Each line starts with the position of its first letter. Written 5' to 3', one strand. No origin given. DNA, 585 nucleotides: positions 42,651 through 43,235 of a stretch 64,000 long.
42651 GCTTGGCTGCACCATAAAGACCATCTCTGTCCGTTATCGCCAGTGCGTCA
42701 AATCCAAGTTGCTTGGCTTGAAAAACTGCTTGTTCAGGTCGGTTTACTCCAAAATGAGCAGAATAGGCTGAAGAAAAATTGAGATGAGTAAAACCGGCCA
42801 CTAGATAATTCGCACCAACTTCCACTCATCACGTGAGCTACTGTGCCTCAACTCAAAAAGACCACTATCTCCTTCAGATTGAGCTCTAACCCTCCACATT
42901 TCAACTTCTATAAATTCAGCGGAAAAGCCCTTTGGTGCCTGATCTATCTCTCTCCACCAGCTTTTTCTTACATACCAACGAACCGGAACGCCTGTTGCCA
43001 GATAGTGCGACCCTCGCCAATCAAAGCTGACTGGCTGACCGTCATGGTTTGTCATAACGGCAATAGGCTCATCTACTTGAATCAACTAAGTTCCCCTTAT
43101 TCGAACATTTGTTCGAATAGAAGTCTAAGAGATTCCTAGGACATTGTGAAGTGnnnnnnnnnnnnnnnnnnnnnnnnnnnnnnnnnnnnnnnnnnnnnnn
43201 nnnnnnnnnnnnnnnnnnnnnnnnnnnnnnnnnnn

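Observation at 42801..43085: Uncharacterised 94-aa Trp/Arg-rich ORF in the slot upstream of dnaE2, translationally coupled to it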

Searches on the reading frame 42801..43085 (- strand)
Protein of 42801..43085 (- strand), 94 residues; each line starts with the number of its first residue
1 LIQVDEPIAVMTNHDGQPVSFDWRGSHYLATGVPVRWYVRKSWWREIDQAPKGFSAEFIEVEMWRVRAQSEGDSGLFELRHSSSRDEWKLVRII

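Call 3: search_protein_families(library=pfam, proteins=[window:42801-43085:-], max_evalue=0.1)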
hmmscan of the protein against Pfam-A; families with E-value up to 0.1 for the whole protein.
window:42801-43085:- (94 aa): 1 family
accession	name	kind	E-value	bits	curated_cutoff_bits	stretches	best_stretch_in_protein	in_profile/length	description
PF20114.4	DUF6504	-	4.5e-09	36.9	24.2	1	4-93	6-101/103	Domain of unknown function (DUF6504)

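Call 4: search_protein_families(library=ncbifam, proteins=[window:42801-43085:-], max_evalue=0.1)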
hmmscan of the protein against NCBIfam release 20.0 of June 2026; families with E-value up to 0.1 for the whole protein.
window:42801-43085:- (94 aa): 0 families

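Call 5: find_homologous_proteins(query=window:42801-43085:-, max_evalue=0.001)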
Query window:42801-43085:- (94 aa): 11 proteins with E <= 0.001 among 11 candidates.
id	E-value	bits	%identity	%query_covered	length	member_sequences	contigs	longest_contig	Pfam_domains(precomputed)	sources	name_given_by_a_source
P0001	7.6e-58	211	99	100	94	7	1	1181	PF20114.5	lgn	-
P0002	6.2e-50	185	86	100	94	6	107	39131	PF20114.5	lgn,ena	-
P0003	1.3e-48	181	81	100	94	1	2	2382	PF20114.5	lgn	-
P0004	1.7e-48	181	85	100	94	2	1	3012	PF20114.5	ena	-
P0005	2.7e-48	180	84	100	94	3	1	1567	PF20114.5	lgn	-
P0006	5.9e-48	179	81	100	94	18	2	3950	PF20114.5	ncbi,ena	-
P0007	1.0e-47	178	83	100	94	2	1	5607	PF20114.5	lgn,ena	-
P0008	1.7e-46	174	79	97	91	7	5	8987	PF20114.5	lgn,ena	-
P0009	1.2e-39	152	69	99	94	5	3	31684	PF20114.5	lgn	-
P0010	2.5e-38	148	72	99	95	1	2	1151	PF20114.5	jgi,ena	-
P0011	5.3e-38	147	68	99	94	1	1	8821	PF20114.5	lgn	-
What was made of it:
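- On Pfam DUF6504 (PF20114): The precomputed PF20114 label is present on all 11 close homologues (call 5).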

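Call 10: find_related_loci(query=A1, collection=genome_contigs, flank=10000)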
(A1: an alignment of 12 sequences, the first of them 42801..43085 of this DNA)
Query A1 (94 aa) in genome_contigs; peptide patterns used: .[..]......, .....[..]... (x = any residue, [..] = any of these).
120 stretches matched a pattern; 28 encode a relative of the query (tblastn E <= 1e-3); 28 distinct loci.
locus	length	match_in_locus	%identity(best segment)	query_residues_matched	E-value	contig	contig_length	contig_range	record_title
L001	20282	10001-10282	83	1-94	2e-51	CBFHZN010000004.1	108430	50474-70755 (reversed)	MAG: Microbacteriaceae bacterium isolate Co_bin_561_strict genome assembly, contig: Co_bin_561_strict_c4, whole genome s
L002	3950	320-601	80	1-94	6e-51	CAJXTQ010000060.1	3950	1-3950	MAG TPA_asm: uncultured Micrococcales bacterium isolate SRR4030076_bin.24_MetaBAT_v2.12.1_MAG genome assembly, contig: N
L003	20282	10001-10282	83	1-94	9e-51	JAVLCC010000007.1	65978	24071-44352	MAG: Microbacteriaceae bacterium isolate Uz-M2-08 NODE_84_length_65978_cov_25.983314, whole genome shotgun sequence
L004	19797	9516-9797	68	1-94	1e-42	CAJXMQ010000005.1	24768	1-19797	MAG TPA_asm: uncultured Micrococcales bacterium isolate SRR4030052_bin.18_MetaBAT_v2.12.1_MAG genome assembly, contig: N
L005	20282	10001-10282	68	1-94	2e-42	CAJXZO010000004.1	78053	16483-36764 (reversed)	MAG TPA_asm: uncultured Micrococcales bacterium isolate SRR4030058_bin.82_MetaBAT_v2.12.1_MAG genome assembly, contig: N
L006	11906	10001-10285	51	1-94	3e-27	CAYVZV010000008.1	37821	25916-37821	MAG TPA_asm: uncultured Rhodoluna sp. isolate SRP318679_co1_1 genome assembly, contig: NODE_1675_length_37821_cov_39.384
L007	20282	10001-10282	50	1-93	3e-26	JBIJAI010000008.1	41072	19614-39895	MAG: Rhodoluna sp. isolate ME2006-07-12D11_3300042448_group2_bin133 Rohwer_bin183_scaffold_251_c1, whole genome shotgun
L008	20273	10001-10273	35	5-93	5e-16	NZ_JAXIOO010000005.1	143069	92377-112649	Arthrobacter sp. 7Tela_A1 Arthrobacter_nematoida_00005, whole genome shotgun sequence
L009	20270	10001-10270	33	6-93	2e-15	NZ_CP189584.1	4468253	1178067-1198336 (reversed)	Pseudarthrobacter sp. P1 chromosome, complete genome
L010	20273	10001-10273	34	5-93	3e-15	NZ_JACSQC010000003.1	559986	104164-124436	Arthrobacter pullicola strain Sa2BUA2 NODE_3_length_559986_cov_34.084916, whole genome shotgun sequence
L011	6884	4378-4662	36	1-93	5e-15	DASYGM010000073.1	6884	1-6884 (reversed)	MAG TPA_asm: Micrococcaceae bacterium isolate SMAG_U4213 k141_552869, whole genome shotgun sequence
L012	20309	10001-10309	32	1-93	5e-15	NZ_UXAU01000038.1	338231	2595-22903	Arthrobacter ulcerisalmonis isolate aT11b, whole genome shotgun sequence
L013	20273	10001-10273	34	5-93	6e-15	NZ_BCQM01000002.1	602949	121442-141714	Arthrobacter luteolus NBRC 107841, whole genome shotgun sequence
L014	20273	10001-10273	33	5-93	2e-14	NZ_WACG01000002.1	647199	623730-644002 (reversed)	Arthrobacter koreensis strain DSM 16760 Scaffold2_1, whole genome shotgun sequence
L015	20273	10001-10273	33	5-93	3e-14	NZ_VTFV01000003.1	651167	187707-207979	Arthrobacter citreus strain DSM 20133 Scaffold2_1, whole genome shotgun sequence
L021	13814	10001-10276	29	6-93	1e-12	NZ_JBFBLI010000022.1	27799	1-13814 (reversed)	Citricoccus sp. NPDC079358 NPDC079358_78_H2.ctg-0022, whole genome shotgun sequence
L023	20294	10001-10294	32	2-93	4e-9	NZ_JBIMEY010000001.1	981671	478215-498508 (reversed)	Nesterenkonia sp. CF4.4 1, whole genome shotgun sequence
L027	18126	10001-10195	40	7-71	2e-14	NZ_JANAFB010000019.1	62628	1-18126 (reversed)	Rothia santali strain AR01 NODE_19_length_62665_cov_29.677236, whole genome shotgun sequence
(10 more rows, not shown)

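Call 16: search_protein_families(library=pfam, proteins=[L008:6884-9847:+, L008:9989-10300:+, L023:7385-8875:+, L023:9021-9647:+, L023:9944-10300:+, L021:9866-10336:+, L021:9412-10425:+, L021:10799-11500:+, L023:7562-9049:-, L023:8896-9627:-], max_evalue=0.01)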
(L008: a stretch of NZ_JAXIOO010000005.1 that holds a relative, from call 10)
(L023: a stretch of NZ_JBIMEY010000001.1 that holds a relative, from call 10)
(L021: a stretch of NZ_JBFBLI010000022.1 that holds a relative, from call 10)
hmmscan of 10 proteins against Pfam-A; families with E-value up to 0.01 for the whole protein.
L008:6884-9847:+ (987 aa): 3 families
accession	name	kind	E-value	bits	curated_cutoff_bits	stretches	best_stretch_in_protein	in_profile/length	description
PF07690.21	MFS_1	-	1.1e-57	195.9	33.4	1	498-891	1-346/347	Major Facilitator Superfamily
PF06609.19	TRI12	-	1.4e-16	60.6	23.2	1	493-929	44-497/599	Fungal trichothecene efflux pump (TRI12)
PF00083.30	Sugar_tr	-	1.7e-13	50.7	22.3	1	529-663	48-188/452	Sugar (and other) transporter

L008:9989-10300:+ (103 aa): 1 family
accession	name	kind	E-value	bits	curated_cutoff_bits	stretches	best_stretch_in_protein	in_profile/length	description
PF20114.4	DUF6504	-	5e-10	40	24.2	1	4-97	6-103/103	Domain of unknown function (DUF6504)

L023:7385-8875:+ (496 aa): 1 family
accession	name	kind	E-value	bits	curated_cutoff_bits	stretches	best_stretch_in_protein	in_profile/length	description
PF00860.26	Xan_ur_permease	-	8.1e-21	74.6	27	1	36-447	4-385/389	Permease family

L023:9021-9647:+ (208 aa): 0 families

L023:9944-10300:+ (118 aa): 1 family
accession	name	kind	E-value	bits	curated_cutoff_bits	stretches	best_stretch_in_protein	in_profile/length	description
PF20114.4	DUF6504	-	0.0011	19.6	24.2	1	28-117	19-101/103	Domain of unknown function (DUF6504)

L021:9866-10336:+ (156 aa): 1 family
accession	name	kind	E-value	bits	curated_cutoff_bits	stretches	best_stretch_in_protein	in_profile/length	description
PF20114.4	DUF6504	-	2.8e-05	24.7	24.2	1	51-139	20-103/103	Domain of unknown function (DUF6504)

L021:9412-10425:+ (337 aa): 0 families

L021:10799-11500:+ (233 aa): 1 family
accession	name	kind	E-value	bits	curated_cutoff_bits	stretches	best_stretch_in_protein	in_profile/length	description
PF03457.19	HA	-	1.7e-11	44.7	28.4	2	151-210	2-60/64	Helicase associated domain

L023:7562-9049:- (495 aa): 0 families

L023:8896-9627:- (243 aa): 0 families
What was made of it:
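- The upstream genes are unrelated in two loci checked, one Arthrobacter and one Nesterenkonia, so the conserved unit is the pair (call 16).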

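Call 17: search_protein_representatives(alignment_id=A1)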
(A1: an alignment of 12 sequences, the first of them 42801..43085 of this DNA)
Query: 12 sequences, 94 profile positions. Proteins with E-value up to 0.001 (for the whole library): 258; up to 1e-10: 31; up to 1e-30: 0. The best 150 are listed.
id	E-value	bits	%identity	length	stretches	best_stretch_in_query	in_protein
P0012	9.4e-30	118.6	-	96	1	1-93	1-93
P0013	2.1e-24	101.4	-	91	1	7-92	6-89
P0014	3.2e-21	91.2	-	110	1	1-93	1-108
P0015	9.4e-21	89.7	-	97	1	1-93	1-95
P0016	2.7e-18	81.8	-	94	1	9-92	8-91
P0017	1.3e-17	79.6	-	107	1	2-93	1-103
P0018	2.7e-17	78.6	-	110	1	1-69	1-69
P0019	8.6e-17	77.0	-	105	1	1-93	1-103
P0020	4.5e-16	74.7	-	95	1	1-93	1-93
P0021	8.9e-16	73.8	-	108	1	3-92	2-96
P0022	6.4e-15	71.0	-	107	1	5-94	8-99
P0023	2.0e-14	69.5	-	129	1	6-94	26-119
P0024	3.0e-14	68.8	-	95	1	1-91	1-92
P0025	3.5e-14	68.6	-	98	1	11-93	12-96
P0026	8.5e-14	67.4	-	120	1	4-76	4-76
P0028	3.6e-13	65.4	-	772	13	12-53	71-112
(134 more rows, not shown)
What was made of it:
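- The family has 258 representative clusters, nearly all of the 150 listed being stand-alone proteins of 90-130 aa (call 17).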

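Call 21: find_homologous_proteins(query=A2, max_evalue=0.001)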
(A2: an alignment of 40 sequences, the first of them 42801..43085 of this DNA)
Query A2 (40 sequences) (94 aa, profile of the alignment): 414 proteins with E <= 0.001 among 7324 candidates; the best 120 are listed.
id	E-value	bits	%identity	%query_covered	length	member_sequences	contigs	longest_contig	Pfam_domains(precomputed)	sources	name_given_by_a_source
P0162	7.2e-31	124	33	94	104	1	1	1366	PF20114.5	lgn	-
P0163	2.9e-30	122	36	99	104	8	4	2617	PF20114.5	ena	-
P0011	3.4e-30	122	68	99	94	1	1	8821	PF20114.5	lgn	-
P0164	3.7e-30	121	35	99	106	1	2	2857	PF20114.5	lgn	-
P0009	4.1e-30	121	69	99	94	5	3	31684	PF20114.5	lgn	-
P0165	5.5e-30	121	34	99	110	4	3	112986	PF20114.5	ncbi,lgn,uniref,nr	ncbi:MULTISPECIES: DUF6504 family protein [unclassified Arthrobacter]|uniref:DUF6504 family protein 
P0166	7.7e-30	120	32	94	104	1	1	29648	PF20114.5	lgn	-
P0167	7.9e-30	120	34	99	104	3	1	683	PF20114.5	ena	-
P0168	9.5e-30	120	41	94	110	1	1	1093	PF20114.5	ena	-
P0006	1.0e-29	120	81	100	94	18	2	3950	PF20114.5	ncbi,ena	-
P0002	1.2e-29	120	86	100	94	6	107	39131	PF20114.5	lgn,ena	-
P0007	1.6e-29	119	83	100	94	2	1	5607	PF20114.5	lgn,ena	-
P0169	1.7e-29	119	34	99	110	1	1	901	PF20114.5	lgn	-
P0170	1.7e-29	119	34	99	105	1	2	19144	PF20114.5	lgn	-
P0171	1.8e-29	119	33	99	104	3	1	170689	PF20114.5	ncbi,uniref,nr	ncbi:DUF6504 family protein [Paenarthrobacter sp. PH39-S1]|uniref:DUF6504 family protein n=1 Tax=Pae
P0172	1.9e-29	119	37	95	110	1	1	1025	PF20114.5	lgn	-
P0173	2.4e-29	119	34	94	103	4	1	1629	PF20114.5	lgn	-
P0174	2.4e-29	119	33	99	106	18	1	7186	PF20114.5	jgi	jgi:hypothetical protein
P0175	3.0e-29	118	40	94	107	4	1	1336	PF20114.5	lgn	-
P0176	3.5e-29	118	34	99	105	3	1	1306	PF20114.5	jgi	jgi:hypothetical protein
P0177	3.5e-29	118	35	95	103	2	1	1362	PF20114.5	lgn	-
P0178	3.5e-29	118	32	99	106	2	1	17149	PF20114.5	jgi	jgi:Family of unknown function (DUF6504)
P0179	3.8e-29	118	35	99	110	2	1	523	PF20114.5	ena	-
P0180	4.3e-29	118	30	94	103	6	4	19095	PF20114.5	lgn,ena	-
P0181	4.9e-29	118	39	94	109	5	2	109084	PF20114.5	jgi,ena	-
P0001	4.9e-29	118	99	100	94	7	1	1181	PF20114.5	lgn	-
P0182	5.4e-29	118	31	94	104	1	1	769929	PF20114.5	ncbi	-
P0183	6.2e-29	117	33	99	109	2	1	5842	PF20114.5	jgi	-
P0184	6.4e-29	117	37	99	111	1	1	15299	PF20114.5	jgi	jgi:hypothetical protein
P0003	6.8e-29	117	81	100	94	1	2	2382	PF20114.5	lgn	-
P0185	7.0e-29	117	33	99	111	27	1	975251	PF20114.5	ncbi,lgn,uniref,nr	ncbi:DUF6504 family protein [Arthrobacter sp. Soil762]|uniref:DUF6504 family protein n=1 Tax=Arthrob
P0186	7.0e-29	117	37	94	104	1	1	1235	PF20114.5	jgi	jgi:hypothetical protein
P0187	7.3e-29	117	36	94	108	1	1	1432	PF20114.5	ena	-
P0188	7.6e-29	117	36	99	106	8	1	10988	PF20114.5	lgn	-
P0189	8.0e-29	117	32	99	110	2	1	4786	PF20114.5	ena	-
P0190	8.0e-29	117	29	94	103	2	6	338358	PF20114.5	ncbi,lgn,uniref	ncbi:DUF6504 family protein [Arthrobacter halodurans]|uniref:DUF6504 family protein n=1 Tax=Arthroba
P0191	8.5e-29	117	31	99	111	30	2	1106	PF20114.5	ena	-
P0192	8.6e-29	117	49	100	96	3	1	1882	PF20114.5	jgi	jgi:hypothetical protein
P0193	9.4e-29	117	34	99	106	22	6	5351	PF20114.5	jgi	jgi:hypothetical protein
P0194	9.5e-29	117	34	99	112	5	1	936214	PF20114.5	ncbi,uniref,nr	ncbi:DUF6504 family protein [Arthrobacter oryzae]|uniref:DUF6504 domain-containing protein n=1 Tax=A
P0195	1.0e-28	117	34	99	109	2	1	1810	PF20114.5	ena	-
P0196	1.0e-28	117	34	99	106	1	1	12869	PF20114.5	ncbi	-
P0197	1.0e-28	117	34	99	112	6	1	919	PF20114.5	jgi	jgi:hypothetical protein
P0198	1.1e-28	117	33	99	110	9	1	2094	PF20114.5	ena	-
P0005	1.1e-28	117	84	100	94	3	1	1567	PF20114.5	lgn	-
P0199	1.1e-28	117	49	100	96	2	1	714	PF20114.5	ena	-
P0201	1.2e-28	117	34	99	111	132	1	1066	PF20114.5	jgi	jgi:hypothetical protein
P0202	1.2e-28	117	32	99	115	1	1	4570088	PF20114.5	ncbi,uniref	ncbi:DUF6504 family protein [Pseudarthrobacter sp. S9]|uniref:DUF6504 family protein n=1 Tax=Pseudar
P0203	1.3e-28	116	32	99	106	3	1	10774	PF20114.5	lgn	-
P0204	1.3e-28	116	33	99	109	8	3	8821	PF20114.5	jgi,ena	-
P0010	1.4e-28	116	72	99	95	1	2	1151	PF20114.5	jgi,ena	-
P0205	1.4e-28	116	30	99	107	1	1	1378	PF20114.5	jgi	jgi:Family of unknown function (DUF6504)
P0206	1.4e-28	116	32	99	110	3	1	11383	PF20114.5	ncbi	-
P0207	1.4e-28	116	35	94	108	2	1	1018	PF20114.5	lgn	-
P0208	1.5e-28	116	31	99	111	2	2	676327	PF20114.5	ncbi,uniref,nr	ncbi:DUF6504 family protein [Pseudarthrobacter cellobiosi]|uniref:DUF6504 family protein n=1 Tax=Pse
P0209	1.5e-28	116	33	99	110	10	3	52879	PF20114.5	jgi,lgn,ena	-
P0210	1.5e-28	116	30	94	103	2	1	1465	PF20114.5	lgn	-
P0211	1.5e-28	116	45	99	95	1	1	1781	PF20114.5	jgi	jgi:hypothetical protein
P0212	1.6e-28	116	32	99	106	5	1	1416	PF20114.5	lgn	-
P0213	1.7e-28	116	35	99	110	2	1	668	PF20114.5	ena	-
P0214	2.0e-28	116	36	99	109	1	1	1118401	PF20114.5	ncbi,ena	-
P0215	2.0e-28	116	36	94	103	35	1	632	PF20114.5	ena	-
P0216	2.1e-28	116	34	99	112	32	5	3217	PF20114.5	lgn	-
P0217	2.1e-28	116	38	94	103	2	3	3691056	PF20114.5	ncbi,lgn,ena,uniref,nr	ncbi:DUF6504 family protein [Arthrobacter gengyunqii]|uniref:DUF6504 family protein n=1 Tax=Arthroba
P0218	2.1e-28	116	33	99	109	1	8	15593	PF20114.5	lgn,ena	-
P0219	2.2e-28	116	35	99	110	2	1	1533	PF20114.5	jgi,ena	jgi:hypothetical protein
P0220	2.2e-28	116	34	95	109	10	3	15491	PF20114.5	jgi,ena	jgi:Domain of unknown function (DUF6504)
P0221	2.2e-28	116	35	99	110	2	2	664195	PF20114.5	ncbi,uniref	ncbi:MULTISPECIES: DUF6504 family protein [unclassified Arthrobacter]|uniref:DUF6504 family protein 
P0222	2.3e-28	116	35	99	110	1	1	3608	PF20114.5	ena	-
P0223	2.3e-28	116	34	99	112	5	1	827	PF20114.5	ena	-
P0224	2.3e-28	116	30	94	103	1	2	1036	PF20114.5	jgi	jgi:hypothetical protein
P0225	2.5e-28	116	30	99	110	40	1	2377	PF20114.5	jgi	jgi:hypothetical protein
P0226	2.5e-28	116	33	94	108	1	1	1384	PF20114.5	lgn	-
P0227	2.6e-28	115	32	99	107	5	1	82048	PF20114.5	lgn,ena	-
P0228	2.7e-28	115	32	99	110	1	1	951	PF20114.5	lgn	-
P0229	2.9e-28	115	30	94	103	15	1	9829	PF20114.5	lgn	-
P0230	2.9e-28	115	32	94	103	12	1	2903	PF20114.5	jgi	jgi:hypothetical protein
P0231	3.0e-28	115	33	99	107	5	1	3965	PF20114.5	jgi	jgi:hypothetical protein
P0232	3.1e-28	115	39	99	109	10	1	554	PF20114.5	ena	-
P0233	3.1e-28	115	35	99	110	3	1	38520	PF20114.5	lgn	-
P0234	3.2e-28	115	34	99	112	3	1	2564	PF20114.5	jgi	jgi:hypothetical protein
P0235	3.2e-28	115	33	94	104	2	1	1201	PF20114.5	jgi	jgi:hypothetical protein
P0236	3.5e-28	115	35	99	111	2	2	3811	PF20114.5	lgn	-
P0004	3.6e-28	115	85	100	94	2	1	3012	PF20114.5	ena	-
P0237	3.7e-28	115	35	99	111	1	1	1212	PF20114.5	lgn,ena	-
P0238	3.9e-28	115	34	99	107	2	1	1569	PF20114.5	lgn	-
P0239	3.9e-28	115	33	99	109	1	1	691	PF20114.5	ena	-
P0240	3.9e-28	115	34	99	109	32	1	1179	PF20114.5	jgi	jgi:hypothetical protein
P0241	3.9e-28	115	34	99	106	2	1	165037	PF20114.5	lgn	-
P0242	4.0e-28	115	32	98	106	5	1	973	PF20114.5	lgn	-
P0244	4.1e-28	115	34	94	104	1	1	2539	PF20114.5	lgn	-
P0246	4.8e-28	115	31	99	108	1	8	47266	PF20114.5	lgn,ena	-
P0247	4.9e-28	115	36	99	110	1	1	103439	PF20114.5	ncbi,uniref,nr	ncbi:DUF6504 family protein [Arthrobacter sp. AL12]|uniref:DUF6504 family protein n=1 Tax=Arthrobact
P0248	5.6e-28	114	33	99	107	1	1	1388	PF20114.5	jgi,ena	-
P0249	5.7e-28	114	31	99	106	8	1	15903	PF20114.5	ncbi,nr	ncbi:MAG: hypothetical protein JWR71_530 [Pseudarthrobacter sp.]|nr:hypothetical protein [Pseudarthr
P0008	5.8e-28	114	79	97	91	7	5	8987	PF20114.5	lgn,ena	-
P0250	6.1e-28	114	34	94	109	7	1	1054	PF20114.5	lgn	-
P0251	6.1e-28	114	32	99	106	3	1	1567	PF20114.5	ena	-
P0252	6.2e-28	114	33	99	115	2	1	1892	PF20114.5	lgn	-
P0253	6.3e-28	114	31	94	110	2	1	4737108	PF20114.5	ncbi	ncbi:DUF6504 family protein [Arthrobacter sp. UYCu723]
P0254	6.3e-28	114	32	99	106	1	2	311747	PF20114.5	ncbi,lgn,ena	-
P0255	6.4e-28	114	35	99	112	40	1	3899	PF20114.5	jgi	jgi:hypothetical protein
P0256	6.4e-28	114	37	99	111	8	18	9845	PF20114.5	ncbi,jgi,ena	ncbi:MAG: hypothetical protein V7635_2342 [Arthrobacter sp.]|jgi:hypothetical protein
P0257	7.0e-28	114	33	99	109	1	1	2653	PF20114.5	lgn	-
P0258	7.1e-28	114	36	94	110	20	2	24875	PF20114.5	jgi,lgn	jgi:hypothetical protein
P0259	7.1e-28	114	36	99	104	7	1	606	PF20114.5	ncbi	-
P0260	7.3e-28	114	31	99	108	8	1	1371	PF20114.5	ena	-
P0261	7.3e-28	114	33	99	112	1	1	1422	PF20114.5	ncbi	-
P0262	7.4e-28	114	31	99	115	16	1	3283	PF20114.5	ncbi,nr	ncbi:MAG TPA: DUF6504 family protein [Arthrobacter sp.]|nr:DUF6504 family protein [Arthrobacter sp.]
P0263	7.6e-28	114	34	99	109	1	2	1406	PF20114.5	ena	-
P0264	7.7e-28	114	33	99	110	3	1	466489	PF20114.5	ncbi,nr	ncbi:DUF6504 family protein [Arthrobacter ginsengisoli]|nr:DUF6504 family protein [Arthrobacter gins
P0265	8.2e-28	114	39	100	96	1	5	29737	PF20114.5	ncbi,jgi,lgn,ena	jgi:hypothetical protein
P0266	8.6e-28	114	31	99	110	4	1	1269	PF20114.5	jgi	jgi:hypothetical protein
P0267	9.0e-28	114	36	99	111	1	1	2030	PF20114.5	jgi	jgi:hypothetical protein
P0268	9.1e-28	114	34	99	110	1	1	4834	PF20114.5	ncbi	ncbi:MAG: DUF6504 family protein [Arthrobacter sp.]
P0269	9.2e-28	114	33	99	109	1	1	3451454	PF20114.5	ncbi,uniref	ncbi:DUF6504 family protein [Arthrobacter sp. Hor0625]|uniref:DUF6504 family protein n=1 Tax=Arthrob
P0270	9.3e-28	114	36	95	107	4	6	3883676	PF20114.5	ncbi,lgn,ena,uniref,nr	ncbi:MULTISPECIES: DUF6504 family protein [Arthrobacter]|uniref:DUF6504 domain-containing protein n=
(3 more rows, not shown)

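Call 28: search_solved_structures(query=A2, max_evalue=10, show_alignments=2)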
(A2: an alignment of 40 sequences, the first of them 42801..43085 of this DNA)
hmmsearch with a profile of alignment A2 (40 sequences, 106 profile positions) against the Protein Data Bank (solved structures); distinct sequences matched with E-value up to 10: 0.
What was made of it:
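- Tried and rejected: A DUF6504 profile against all PDB sequences gave no hit even at E=10 (call 28).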

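Call 59: predict_structure(alignment_id=A4)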
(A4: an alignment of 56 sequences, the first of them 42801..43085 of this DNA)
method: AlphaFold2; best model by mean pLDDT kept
length: 94 residues; sequences in the alignment: 56
mean_pLDDT: 85.6   pTM: 0.75
mean pLDDT of the five models: 85.6, 84.6, 84.4, 84.3, 84.1
residues with pLDDT >= 90: 66; 70-90: 9; 50-70: 6; < 50: 13
segments of 3 or more residues with pLDDT < 50: 44-51, 53-57
pLDDT, mean of each block of 10 residues (from residue 1): 94 97 97 93 49 53 96 96 92 96
secondary structure, 60 per line:
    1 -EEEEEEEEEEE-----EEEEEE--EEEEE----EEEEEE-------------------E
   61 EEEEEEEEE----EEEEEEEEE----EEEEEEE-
elements in order: E2-12 E18-23 E26-30 E35-40 E60-69 E74-82 E87-93
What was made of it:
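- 42801..43085 (-): Gene for a 94-aa stand-alone ImuB-C domain protein (Pfam DUF6504). The AF2 model is all-beta with seven strands and pLDDT 85.6 (call 59).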

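Call 63: fold_search(model_id=the predicted structure, library=pdb)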
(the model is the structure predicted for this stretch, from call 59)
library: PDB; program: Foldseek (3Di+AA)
matches with E <= 10: 223; with E <= 0.001: 0
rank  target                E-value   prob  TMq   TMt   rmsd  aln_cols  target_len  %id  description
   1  2ejx                  6.3e-01  0.15  0.26  0.20  11.1        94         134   10  Crystal structure of the hypothetical protein STK_08120 from Sulfolobus tokodaii (released 2008-03-25)
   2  3w9k                  6.3e-01  0.12  0.24  0.19  10.7        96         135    9  Crystal structure of thermoacidophile-specific protein STK_08120 complexed with myristic acid (released 2013-07-17)
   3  8xb6_G                6.7e-01  0.23  0.36  0.10  11.2       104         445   10  Portal-vertex of SH-Ab15497 in C1 symmetry (released 2024-12-11)
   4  6zym_u                1.2e+00  0.33  0.38  0.25  10.9        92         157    6  Human C Complex Spliceosome - High-resolution CORE (released 2020-10-14)
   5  8xb5_A                1.5e+00  0.18  0.38  0.10  11.2       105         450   12  Portal protein of SH-Ab15497 (released 2024-12-11)
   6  5z1p_A                1.8e+00  0.57  0.47  0.46   4.7        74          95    8  Structural basis of the improved sweetness and stability of the single-chain sweet-tasting protein monellin (MNEI) (released 2018-02-21)
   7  8zxt_A                1.8e+00  0.57  0.48  0.47   4.4        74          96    9  sweet protein MNEI-Mut 6-3 (released 2025-06-18)
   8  3q2p_A                1.9e+00  0.57  0.46  0.46   4.8        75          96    8  Reduced sweetness of a monellin (MNEI) mutant results from increased protein flexibility and disruption of a distant p (released 2011-04-06)
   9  5mum                  1.9e+00  0.18  0.36  0.10   9.9       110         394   17  Glycoside Hydrolase BACINT_00347 (released 2017-04-26)
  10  9b45_M                1.9e+00  0.02  0.18  0.13  17.4       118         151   13  Pseudomonas phage Pa193 baseplate complex and tail fiber (released 2024-10-16)
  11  6y2r_A                2.0e+00  0.06  0.26  0.08  18.0       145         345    8  Escherichia coli R255A RnlA endoribonuclease (single alanine mutant of RnlA) (released 2021-05-12)
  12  2gf6_D                2.0e+00  0.02  0.14  0.11  10.8        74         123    9  CRYSTAL STRUCTURE OF A PUTATIVE THIOESTERASE (SSO2295) FROM SULFOLOBUS SOLFATARICUS AT 1.91 A RESOLUTION (released 2006-04-18)
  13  4irt                  2.2e+00  0.15  0.35  0.10   8.8       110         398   16  Crystal structure of a putative neuraminidase (BACOVA_03493) from Bacteroides ovatus ATCC 8483 at 1.74 A resolution (released 2013-03-13)
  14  6j6q_F                2.2e+00  0.11  0.30  0.19  12.3        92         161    4  Cryo-EM structure of the yeast B*-b2 complex at an average resolution of 3.7 angstrom (released 2019-04-24)
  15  8zxj_A                2.3e+00  0.51  0.48  0.47   4.4        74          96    9  Sweet protein MNEI-Mut 6-1 (released 2025-06-18)
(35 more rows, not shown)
